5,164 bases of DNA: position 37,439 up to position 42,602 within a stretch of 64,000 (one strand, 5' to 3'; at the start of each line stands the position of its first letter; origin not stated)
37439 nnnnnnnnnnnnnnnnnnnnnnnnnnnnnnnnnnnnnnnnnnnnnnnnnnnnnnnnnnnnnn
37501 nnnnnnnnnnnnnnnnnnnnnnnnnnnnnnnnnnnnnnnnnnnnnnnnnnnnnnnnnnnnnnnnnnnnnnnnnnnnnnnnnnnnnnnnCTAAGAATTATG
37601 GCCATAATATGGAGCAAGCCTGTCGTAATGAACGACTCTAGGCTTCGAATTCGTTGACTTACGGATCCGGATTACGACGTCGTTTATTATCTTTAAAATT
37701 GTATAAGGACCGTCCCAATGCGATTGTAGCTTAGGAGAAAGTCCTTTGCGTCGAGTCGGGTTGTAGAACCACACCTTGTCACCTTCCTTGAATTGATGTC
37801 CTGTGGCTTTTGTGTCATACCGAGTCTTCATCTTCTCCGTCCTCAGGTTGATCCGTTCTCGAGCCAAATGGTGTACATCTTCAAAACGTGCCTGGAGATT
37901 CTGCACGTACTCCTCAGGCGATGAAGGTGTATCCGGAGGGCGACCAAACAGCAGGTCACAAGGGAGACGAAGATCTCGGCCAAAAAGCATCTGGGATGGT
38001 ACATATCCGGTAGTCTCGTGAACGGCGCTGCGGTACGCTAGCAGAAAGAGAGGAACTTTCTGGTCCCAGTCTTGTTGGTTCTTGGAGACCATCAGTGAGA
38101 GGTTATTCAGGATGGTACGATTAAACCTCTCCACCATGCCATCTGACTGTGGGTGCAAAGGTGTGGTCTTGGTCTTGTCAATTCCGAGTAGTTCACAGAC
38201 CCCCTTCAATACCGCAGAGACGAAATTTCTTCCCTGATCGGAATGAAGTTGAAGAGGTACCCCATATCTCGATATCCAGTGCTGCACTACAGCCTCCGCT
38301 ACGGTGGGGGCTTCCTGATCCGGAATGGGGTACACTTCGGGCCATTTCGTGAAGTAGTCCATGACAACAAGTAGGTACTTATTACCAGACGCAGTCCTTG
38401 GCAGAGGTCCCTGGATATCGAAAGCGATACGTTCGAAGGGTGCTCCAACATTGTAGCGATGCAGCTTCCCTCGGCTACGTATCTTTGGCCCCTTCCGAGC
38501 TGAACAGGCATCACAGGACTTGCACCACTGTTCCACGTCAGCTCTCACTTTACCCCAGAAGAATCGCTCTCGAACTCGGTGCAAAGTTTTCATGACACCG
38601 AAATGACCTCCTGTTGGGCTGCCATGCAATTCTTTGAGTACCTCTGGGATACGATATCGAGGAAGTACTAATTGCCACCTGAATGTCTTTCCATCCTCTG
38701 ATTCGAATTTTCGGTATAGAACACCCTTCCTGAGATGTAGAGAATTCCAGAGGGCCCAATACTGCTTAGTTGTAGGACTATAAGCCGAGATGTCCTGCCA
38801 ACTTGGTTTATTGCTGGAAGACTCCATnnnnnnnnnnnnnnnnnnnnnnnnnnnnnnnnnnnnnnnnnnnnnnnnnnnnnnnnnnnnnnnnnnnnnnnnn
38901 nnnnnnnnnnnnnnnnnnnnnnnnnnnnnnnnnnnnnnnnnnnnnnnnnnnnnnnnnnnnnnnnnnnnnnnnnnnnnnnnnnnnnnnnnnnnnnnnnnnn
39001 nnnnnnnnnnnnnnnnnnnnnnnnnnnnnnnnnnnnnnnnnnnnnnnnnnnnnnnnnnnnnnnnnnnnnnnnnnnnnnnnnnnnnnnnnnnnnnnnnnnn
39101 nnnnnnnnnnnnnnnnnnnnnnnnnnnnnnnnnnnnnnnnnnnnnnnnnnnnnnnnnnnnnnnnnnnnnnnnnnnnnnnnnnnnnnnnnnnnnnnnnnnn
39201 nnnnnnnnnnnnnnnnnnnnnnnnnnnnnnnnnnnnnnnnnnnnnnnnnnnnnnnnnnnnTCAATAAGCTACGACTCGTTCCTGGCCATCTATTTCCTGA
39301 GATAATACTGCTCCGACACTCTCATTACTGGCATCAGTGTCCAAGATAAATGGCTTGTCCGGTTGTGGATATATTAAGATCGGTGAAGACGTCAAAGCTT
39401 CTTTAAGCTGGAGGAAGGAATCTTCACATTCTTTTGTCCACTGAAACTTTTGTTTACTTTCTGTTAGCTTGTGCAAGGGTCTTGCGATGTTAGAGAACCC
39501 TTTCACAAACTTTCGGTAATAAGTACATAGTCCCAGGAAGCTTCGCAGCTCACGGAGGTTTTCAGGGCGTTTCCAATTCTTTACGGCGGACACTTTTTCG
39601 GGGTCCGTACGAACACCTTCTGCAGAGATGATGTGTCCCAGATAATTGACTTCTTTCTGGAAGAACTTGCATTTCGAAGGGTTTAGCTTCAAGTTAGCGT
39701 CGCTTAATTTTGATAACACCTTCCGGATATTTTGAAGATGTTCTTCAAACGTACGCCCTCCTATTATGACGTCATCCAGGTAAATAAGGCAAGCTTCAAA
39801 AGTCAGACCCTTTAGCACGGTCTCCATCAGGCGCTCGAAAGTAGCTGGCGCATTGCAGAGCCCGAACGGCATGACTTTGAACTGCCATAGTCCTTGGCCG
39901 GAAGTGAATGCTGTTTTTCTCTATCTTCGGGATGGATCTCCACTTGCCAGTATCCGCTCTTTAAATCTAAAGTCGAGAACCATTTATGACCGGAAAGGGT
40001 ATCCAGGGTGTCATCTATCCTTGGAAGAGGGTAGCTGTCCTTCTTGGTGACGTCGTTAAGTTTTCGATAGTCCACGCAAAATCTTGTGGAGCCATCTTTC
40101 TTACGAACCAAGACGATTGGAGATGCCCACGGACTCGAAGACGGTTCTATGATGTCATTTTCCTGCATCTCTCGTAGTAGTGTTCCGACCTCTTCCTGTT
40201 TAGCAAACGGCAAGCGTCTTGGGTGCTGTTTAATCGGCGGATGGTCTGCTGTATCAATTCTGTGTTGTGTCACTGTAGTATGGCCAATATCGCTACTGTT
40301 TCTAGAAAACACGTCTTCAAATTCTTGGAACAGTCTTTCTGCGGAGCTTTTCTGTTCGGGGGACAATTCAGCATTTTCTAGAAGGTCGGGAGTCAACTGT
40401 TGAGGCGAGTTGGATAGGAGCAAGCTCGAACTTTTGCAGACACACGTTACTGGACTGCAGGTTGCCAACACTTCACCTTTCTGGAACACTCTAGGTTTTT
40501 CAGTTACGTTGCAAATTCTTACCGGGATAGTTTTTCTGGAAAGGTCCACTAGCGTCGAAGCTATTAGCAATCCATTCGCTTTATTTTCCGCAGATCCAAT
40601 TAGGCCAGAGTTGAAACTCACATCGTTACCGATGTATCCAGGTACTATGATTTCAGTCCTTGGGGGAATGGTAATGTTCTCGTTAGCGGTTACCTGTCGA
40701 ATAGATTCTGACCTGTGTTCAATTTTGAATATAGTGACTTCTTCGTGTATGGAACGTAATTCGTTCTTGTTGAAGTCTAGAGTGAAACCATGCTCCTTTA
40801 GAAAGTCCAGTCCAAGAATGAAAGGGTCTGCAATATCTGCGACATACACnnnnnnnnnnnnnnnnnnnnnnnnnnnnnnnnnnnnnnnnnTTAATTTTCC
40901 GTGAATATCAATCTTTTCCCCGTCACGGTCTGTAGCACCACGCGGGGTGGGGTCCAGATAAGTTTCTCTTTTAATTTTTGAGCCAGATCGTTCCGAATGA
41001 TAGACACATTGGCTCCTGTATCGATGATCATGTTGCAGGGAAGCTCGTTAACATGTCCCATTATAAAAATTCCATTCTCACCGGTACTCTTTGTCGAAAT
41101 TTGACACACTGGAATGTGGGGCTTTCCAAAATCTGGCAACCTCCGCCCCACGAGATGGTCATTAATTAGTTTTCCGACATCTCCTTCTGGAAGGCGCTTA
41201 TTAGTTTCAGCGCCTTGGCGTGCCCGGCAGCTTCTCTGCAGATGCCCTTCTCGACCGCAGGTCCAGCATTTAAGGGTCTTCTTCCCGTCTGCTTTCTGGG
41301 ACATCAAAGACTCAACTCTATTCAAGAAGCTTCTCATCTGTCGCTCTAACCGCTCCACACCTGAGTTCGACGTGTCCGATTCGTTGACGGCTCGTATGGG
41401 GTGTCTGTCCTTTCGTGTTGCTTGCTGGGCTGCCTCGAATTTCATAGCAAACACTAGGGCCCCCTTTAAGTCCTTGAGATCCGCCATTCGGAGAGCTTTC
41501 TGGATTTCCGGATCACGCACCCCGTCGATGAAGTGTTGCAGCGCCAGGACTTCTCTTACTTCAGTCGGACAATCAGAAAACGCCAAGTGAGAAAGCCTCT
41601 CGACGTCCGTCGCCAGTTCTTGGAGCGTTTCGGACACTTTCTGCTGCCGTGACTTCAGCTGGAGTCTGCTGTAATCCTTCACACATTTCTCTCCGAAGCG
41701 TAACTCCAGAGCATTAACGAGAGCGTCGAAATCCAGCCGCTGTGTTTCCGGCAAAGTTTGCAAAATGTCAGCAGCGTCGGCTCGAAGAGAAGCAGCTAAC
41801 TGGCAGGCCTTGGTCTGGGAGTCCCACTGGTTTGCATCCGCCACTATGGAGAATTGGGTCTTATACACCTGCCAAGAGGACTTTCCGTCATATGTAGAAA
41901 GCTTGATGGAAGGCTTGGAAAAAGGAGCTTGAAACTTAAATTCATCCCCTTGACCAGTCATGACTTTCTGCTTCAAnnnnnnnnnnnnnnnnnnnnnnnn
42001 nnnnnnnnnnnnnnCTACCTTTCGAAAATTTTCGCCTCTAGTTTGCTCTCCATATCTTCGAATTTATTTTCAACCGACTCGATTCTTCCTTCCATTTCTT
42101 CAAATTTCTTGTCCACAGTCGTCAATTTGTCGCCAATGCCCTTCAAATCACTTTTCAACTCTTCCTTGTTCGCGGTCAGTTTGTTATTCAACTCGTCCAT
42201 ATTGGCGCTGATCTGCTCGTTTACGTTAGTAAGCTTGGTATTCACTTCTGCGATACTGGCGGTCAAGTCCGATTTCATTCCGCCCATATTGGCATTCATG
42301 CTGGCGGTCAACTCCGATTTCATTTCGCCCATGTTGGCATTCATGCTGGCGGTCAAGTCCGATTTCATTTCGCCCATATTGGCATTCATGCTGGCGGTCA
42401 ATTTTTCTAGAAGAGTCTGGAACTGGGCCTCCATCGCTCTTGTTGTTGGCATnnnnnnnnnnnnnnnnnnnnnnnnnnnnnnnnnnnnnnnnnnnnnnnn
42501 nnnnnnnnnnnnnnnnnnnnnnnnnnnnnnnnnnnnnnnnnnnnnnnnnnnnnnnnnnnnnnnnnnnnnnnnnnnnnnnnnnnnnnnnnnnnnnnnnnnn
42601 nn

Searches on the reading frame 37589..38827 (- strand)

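Call 10: search_protein_families(library=pfam, proteins=[window:37589-38827:-], max_evalue=0.01)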
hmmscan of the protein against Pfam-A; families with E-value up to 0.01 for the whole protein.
window:37589-38827:- (412 aa): 4 families
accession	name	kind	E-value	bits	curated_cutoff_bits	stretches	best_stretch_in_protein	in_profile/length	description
PF17921.7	Integrase_H2C2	-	9.9e-20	70.9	25.5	1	56-112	2-57/59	Integrase zinc binding domain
PF00665.32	rve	-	4.7e-12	46.5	32.6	1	137-225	11-101/102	Integrase core domain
PF22938.2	Integrase_p58_C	-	9.1e-10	38.9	27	1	373-406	1-35/35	Integrase p58, C-terminal domain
PF24626.1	SH3_Tf2-1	-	0.00089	19.8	30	1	349-407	1-63/64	Tf2-1-like, SH3 domain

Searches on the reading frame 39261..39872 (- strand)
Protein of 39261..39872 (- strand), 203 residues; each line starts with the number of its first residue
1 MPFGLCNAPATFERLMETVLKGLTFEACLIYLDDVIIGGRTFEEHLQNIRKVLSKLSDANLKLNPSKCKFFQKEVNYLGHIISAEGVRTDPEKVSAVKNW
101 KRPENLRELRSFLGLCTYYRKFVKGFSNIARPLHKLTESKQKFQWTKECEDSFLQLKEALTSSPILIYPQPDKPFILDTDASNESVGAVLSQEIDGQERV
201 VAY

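Call 10: search_protein_families(library=pfam, proteins=[window:39261-39872:-], max_evalue=0.01)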
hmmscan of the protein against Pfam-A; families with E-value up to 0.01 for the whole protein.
window:39261-39872:- (203 aa): 3 families
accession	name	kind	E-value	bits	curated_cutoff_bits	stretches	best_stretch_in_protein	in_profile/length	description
PF17919.7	RT_RNaseH_2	-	6.4e-20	71.5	29.8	1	145-203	1-60/100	RNase H-like domain found in reverse transcriptase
PF00078.32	RVT_1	-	3.3e-19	69.8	29.6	1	1-82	119-205/205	Reverse transcriptase (RNA-dependent DNA polymerase)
PF17917.7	RT_RNaseH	-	2.1e-07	31.5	24.8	1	171-203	2-35/105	RNase H-like domain found in reverse transcriptase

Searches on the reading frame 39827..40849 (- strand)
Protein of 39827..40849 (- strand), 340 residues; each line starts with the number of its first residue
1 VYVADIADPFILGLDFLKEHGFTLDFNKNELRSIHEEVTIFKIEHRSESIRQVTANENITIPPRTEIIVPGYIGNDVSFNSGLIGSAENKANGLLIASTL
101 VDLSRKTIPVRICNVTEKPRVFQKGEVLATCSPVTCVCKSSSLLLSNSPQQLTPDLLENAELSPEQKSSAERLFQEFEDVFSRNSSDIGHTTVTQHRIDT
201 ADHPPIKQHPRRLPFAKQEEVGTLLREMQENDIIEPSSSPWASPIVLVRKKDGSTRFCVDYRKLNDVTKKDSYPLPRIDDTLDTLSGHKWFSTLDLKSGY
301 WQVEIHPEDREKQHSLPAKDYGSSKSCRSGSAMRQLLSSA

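Call 10: search_protein_families(library=pfam, proteins=[window:39827-40849:-], max_evalue=0.01)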
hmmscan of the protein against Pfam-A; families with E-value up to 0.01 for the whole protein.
window:39827-40849:- (340 aa): 2 families
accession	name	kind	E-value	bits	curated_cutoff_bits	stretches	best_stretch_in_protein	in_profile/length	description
PF00078.32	RVT_1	-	1.6e-11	44.8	29.6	1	248-317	1-97/205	Reverse transcriptase (RNA-dependent DNA polymerase)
PF03539.19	Spuma_A9PTase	-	0.0003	21.4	21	1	153-208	97-152/163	Spumavirus aspartic protease (A9)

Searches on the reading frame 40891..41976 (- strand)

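Call 10: search_protein_families(library=pfam, proteins=[window:40891-41976:-], max_evalue=0.01)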
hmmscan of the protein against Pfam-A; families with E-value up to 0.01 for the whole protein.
window:40891-41976:- (361 aa): 4 families
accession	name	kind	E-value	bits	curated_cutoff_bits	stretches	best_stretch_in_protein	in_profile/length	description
PF13650.11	Asp_protease_2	-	1e-06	29.8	24.3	1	307-354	3-50/90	Aspartyl protease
PF13975.11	gag-asp_proteas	-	3.7e-05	24.7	28.2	1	306-353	2-49/92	gag-polyprotein putative aspartyl protease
PF00098.28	zf-CCHC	-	0.00066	20.1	20.8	1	236-251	2-17/18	Zinc knuckle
PF14893.12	PNMA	-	0.0057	16.6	25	1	49-164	28-147/161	PNMA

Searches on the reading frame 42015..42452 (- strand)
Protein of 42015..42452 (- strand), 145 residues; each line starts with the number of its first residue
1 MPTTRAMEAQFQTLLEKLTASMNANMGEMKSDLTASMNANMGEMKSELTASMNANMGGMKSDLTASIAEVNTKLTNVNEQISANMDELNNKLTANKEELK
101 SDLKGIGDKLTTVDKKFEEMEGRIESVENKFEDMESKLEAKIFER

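Call 10: search_protein_families(library=pfam, proteins=[window:42015-42452:-], max_evalue=0.01)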
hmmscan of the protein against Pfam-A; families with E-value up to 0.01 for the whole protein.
window:42015-42452:- (145 aa): 23 families
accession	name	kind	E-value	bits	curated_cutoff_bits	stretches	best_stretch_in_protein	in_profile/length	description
PF01442.23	Apolipoprotein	-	2.3e-10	40.9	90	1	32-141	4-111/190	Apolipoprotein A1/A4/E domain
PF04513.17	Baculo_PEP_C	-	3.3e-07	30.9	38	1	52-138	7-94/140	Baculovirus polyhedron envelope protein, PEP, C terminus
PF07889.17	DUF1664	-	1.5e-06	28.7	34.6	1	54-139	37-118/124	Protein of unknown function (DUF1664)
PF19191.5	HEF_HK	-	0.00052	20.9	24.1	0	66-93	29-56/67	HEF_HK domain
PF21173.2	DksA-like_N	-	0.00095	19.6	27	0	91-115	4-28/65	DnaK suppressor protein-like, N-terminal domain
PF23991.1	DUF7310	-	0.0018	19.1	40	0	106-140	22-55/83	Coiled-coil region of unknown function (DUF7310)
PF14362.11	DUF4407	-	0.0018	18.1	31.3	1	32-132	108-208/297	Domain of unknown function (DUF4407)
PF07798.16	CCDC90-like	-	0.0022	18.3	33.5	0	4-74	77-146/175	Coiled-coil domain-containing protein 90-like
PF10498.14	IFT57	-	0.0022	17.5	40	1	41-137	227-325/360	Intra-flagellar transport protein 57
PF00261.25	Tropomyosin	-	0.0024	17.8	38.6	1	66-140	147-220/242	Tropomyosin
PF05531.17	NPV_P10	-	0.0026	18.7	29.8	0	65-120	11-61/75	Nucleopolyhedrovirus P10 protein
PF00038.26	Filament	-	0.0028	17.8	40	1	15-142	144-272/313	Intermediate filament protein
PF14712.11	Snapin_Pallidin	-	0.0033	18.3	29.6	1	68-134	16-88/89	Snapin/Pallidin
PF00836.24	Stathmin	-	0.0034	17.8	24.7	1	65-123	74-133/136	Stathmin family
PF07195.17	FliD_C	-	0.0036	17.2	25.4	0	23-138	116-227/236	Flagellar hook-associated protein 2 C-terminus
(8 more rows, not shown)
